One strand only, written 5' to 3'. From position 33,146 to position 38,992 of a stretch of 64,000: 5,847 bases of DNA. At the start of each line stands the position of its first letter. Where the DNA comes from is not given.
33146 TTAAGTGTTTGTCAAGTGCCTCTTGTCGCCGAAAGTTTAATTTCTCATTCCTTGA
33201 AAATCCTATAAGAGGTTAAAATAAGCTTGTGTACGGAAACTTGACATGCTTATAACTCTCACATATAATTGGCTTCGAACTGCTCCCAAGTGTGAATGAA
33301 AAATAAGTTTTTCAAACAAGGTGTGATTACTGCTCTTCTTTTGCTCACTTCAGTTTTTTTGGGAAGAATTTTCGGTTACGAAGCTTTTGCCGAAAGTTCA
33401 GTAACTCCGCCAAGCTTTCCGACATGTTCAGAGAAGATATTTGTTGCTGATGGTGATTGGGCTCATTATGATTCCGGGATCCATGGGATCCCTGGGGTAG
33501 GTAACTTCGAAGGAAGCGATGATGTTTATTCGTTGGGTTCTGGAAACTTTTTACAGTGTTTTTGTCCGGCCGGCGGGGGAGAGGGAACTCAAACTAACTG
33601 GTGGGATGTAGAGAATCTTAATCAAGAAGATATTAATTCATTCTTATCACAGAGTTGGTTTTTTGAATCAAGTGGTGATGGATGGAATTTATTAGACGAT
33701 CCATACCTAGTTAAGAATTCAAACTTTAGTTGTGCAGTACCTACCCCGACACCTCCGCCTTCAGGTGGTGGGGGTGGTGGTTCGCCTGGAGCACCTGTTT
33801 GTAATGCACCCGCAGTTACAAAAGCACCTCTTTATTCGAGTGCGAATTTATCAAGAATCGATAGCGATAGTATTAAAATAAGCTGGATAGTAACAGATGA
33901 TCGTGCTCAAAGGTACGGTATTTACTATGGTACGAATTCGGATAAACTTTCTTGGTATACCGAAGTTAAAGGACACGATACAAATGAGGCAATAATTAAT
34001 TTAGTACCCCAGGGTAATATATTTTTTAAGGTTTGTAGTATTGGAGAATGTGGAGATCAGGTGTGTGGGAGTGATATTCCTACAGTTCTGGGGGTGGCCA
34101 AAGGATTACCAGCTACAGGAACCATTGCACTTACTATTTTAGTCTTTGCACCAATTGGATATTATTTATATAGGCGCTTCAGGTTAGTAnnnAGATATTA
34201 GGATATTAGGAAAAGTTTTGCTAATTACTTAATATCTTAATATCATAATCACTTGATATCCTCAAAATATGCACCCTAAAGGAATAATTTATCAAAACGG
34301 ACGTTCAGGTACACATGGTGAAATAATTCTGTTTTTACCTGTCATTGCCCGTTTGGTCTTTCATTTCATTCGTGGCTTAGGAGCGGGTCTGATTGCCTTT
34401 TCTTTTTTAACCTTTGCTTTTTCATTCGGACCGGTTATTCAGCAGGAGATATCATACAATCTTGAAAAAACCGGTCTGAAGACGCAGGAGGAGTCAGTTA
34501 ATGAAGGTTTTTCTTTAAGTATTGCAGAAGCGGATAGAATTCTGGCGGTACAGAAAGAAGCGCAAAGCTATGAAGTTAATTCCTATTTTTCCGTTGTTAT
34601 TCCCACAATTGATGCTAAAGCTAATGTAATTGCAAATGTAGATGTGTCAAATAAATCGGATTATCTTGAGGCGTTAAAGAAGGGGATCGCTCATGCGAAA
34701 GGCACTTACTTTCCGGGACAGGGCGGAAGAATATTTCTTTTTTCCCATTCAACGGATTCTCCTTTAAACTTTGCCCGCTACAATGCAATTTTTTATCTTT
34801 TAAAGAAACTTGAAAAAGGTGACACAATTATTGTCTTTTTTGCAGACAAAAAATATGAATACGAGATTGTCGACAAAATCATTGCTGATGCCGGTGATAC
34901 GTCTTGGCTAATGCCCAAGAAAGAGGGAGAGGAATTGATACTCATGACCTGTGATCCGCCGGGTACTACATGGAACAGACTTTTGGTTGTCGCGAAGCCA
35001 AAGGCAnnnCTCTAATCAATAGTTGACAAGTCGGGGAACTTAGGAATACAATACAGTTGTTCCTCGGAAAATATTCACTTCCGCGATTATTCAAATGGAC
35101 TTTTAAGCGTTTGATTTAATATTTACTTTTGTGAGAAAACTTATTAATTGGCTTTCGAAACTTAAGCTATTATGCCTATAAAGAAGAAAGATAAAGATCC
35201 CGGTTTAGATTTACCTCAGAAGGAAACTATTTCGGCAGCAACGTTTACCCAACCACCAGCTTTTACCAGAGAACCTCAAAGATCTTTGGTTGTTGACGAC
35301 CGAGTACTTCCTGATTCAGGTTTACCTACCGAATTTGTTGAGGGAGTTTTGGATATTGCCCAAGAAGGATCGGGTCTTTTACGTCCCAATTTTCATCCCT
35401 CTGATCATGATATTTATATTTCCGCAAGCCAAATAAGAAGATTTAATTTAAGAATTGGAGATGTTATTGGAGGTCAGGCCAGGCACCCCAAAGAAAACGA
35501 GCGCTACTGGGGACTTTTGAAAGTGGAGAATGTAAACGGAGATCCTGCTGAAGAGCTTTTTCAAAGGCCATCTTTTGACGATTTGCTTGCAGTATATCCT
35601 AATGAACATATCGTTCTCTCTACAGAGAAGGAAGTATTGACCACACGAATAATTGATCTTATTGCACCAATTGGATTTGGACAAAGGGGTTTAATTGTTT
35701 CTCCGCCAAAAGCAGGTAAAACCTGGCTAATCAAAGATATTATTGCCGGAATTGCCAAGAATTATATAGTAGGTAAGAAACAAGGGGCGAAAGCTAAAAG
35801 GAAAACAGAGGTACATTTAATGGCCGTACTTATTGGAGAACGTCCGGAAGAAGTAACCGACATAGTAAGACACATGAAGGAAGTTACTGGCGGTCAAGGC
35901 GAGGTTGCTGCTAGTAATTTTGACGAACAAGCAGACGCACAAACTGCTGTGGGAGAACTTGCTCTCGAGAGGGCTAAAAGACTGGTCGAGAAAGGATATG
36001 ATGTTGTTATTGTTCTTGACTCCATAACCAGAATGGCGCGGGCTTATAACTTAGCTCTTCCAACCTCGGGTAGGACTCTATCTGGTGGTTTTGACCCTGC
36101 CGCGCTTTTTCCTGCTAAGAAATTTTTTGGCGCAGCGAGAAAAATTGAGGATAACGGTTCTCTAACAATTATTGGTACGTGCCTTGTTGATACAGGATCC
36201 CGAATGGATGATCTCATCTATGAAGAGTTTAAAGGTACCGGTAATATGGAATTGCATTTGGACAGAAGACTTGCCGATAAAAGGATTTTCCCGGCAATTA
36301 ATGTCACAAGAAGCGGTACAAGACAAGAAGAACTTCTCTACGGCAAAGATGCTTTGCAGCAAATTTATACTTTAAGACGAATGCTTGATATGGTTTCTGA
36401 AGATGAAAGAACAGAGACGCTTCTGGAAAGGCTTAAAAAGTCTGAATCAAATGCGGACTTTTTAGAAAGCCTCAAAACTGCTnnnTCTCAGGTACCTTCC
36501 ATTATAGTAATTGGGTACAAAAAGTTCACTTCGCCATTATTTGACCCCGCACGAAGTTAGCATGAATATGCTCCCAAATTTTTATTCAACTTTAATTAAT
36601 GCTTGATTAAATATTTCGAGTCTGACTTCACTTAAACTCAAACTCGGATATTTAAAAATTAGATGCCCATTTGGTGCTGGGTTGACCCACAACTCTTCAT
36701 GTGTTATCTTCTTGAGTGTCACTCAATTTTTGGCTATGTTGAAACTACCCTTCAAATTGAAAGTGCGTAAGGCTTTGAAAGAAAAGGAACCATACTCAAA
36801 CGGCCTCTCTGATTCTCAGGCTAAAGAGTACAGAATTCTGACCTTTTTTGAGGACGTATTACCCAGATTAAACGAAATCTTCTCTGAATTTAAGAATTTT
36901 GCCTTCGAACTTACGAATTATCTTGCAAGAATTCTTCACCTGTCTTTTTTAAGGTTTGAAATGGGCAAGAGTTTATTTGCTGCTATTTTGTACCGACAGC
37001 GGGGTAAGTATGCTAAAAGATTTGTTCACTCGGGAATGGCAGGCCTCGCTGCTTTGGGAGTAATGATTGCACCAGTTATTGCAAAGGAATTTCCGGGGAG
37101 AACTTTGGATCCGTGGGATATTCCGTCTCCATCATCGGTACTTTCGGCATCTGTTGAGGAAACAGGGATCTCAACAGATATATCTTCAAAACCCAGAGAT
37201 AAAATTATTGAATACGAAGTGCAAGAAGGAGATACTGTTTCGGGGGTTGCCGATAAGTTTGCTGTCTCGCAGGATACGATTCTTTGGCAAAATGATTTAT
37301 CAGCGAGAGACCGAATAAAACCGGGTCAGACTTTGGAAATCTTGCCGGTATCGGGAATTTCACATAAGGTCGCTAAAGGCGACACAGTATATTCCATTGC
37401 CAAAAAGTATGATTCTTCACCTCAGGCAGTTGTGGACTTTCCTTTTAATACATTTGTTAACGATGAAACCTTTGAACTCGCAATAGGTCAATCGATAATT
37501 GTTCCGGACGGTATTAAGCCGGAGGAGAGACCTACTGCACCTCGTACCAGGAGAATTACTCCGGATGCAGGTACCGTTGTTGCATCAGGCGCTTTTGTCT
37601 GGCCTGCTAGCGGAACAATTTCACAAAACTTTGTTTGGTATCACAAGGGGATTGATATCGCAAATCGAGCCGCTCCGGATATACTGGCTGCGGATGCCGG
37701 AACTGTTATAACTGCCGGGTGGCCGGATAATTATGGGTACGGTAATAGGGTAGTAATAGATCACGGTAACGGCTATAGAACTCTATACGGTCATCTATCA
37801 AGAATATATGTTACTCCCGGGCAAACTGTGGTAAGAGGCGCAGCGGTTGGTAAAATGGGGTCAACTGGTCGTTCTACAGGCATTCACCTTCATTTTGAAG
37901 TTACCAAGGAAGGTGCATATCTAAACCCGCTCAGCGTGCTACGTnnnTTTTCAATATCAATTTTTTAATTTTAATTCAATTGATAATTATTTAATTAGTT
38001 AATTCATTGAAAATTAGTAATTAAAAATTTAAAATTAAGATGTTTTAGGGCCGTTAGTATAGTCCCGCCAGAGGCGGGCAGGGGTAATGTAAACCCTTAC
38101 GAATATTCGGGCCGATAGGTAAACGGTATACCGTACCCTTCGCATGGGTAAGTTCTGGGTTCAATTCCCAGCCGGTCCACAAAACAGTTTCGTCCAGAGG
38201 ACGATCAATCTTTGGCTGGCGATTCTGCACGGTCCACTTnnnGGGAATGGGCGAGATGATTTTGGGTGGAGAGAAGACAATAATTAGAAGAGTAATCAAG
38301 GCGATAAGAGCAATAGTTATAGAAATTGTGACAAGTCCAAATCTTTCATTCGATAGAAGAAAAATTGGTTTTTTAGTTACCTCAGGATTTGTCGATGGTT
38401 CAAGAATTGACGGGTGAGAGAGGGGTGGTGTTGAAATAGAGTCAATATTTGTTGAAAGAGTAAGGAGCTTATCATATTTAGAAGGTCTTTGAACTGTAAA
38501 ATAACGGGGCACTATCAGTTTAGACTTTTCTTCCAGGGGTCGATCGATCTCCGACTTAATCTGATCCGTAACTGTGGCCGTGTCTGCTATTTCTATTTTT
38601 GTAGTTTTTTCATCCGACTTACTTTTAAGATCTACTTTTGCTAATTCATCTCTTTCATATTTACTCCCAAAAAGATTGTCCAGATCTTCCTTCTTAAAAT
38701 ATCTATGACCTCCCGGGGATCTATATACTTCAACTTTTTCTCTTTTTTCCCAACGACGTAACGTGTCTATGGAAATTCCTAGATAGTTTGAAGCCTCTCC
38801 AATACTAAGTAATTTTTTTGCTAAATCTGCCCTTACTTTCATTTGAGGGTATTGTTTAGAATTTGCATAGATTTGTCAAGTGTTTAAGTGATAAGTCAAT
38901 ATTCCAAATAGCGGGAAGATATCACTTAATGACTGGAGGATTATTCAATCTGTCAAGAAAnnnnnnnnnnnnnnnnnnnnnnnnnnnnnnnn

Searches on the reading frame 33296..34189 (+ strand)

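Call 30: search_protein_families(library=pfam, proteins=[window:33296-34189:+], max_evalue=0.001)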
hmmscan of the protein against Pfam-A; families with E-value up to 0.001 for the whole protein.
window:33296-34189:+ (298 aa): 1 family
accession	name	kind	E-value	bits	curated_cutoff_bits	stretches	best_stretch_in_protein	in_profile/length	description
PF25814.1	fn3_SORL1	-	4.7e-05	23.8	27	1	184-246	9-69/90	SORL1-like, fn3 domain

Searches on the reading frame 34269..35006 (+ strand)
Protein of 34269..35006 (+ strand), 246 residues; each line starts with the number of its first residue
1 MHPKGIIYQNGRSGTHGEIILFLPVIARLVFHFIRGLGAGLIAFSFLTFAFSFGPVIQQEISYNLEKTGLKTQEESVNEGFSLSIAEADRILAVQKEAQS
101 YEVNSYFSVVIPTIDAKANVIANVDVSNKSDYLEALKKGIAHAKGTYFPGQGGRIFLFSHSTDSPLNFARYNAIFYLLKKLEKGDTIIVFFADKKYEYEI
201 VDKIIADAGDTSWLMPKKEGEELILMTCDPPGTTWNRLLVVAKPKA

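Call 30: search_protein_families(library=pfam, proteins=[window:34269-35006:+], max_evalue=0.001)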
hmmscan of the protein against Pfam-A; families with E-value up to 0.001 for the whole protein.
window:34269-35006:+ (246 aa): 1 family
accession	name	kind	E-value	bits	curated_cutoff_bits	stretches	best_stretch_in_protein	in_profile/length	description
PF04203.18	Sortase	-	9.5e-20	71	26.6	1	110-244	2-124/125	Sortase domain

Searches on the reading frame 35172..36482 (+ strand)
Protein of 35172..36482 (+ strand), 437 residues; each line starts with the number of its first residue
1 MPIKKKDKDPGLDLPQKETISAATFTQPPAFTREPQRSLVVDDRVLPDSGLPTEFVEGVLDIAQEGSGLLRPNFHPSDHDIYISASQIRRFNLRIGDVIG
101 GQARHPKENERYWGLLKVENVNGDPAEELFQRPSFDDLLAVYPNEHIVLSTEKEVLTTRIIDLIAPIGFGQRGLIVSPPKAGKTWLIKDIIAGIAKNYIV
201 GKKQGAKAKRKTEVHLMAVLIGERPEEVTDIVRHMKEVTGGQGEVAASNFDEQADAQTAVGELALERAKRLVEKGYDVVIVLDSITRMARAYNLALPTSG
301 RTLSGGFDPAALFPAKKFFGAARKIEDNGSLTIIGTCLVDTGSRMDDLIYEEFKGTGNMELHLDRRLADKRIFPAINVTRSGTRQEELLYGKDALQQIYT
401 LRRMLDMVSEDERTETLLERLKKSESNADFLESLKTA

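Call 30: search_protein_families(library=pfam, proteins=[window:35172-36482:+], max_evalue=0.001)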
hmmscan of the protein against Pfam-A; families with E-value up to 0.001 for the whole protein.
window:35172-36482:+ (437 aa): 2 families
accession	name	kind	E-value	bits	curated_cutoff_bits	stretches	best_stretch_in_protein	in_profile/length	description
PF00006.31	ATP-synt_ab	-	1.6e-27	97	29.5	1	158-381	2-211/213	ATP synthase alpha/beta family, nucleotide-binding domain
PF07497.18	Rho_RNA_bind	-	1e-25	89.8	27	1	56-126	1-72/73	Rho termination factor, RNA-binding domain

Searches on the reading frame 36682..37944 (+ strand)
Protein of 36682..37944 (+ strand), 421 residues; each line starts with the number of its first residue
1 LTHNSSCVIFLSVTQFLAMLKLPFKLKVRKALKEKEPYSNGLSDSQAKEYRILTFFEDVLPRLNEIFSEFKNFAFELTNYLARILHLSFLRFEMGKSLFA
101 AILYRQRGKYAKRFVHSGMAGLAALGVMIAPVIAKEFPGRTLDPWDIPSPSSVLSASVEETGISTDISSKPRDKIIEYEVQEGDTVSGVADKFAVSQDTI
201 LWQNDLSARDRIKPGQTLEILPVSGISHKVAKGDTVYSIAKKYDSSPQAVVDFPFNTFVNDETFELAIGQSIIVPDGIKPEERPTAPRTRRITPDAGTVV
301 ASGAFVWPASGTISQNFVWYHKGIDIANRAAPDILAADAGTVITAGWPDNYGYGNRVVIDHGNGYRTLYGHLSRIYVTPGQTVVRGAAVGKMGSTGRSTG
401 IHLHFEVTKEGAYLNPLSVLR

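Call 5: search_protein_families(library=pfam, proteins=[window:36682-37944:+], max_evalue=0.1)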
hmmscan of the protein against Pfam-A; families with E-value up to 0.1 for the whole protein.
window:36682-37944:+ (421 aa): 5 families
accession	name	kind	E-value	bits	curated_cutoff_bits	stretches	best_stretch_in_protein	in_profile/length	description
PF01551.29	Peptidase_M23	-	2e-32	111.7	28.7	1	320-416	2-96/96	Peptidase family M23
PF01476.26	LysM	-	8.2e-18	64.5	20.9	2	178-220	1-42/43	LysM domain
PF23473.1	LysM3_LYK4_5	-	4.8e-10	39.8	29.3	1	177-214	4-40/48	LYK4/5 LysM3 domain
PF23462.1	LysM3_NFP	-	0.00071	20.5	28.1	0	181-205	8-32/48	NFP LysM3 domain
PF23446.1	LysM1_NFP_LYK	-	0.034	15.5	36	0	184-218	16-51/60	NFP/LYK LysM1 domain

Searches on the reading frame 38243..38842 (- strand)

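Call 5: search_protein_families(library=pfam, proteins=[window:38243-38842:-], max_evalue=0.1)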
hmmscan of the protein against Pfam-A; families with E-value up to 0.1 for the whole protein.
window:38243-38842:- (200 aa): 4 families
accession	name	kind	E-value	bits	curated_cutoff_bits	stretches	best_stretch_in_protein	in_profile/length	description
PF00376.29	MerR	-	1.7e-10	41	28.2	1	13-49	1-38/38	MerR family regulatory protein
PF13411.12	MerR_1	-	4.3e-09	36.8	21.6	1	13-57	2-46/69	MerR HTH family regulatory protein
PF12728.13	HTH_17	-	2.8e-08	34.3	27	1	11-56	1-45/51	Helix-turn-helix domain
PF13518.12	HTH_28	-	0.011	16.2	25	1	8-35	9-36/52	Helix-turn-helix domain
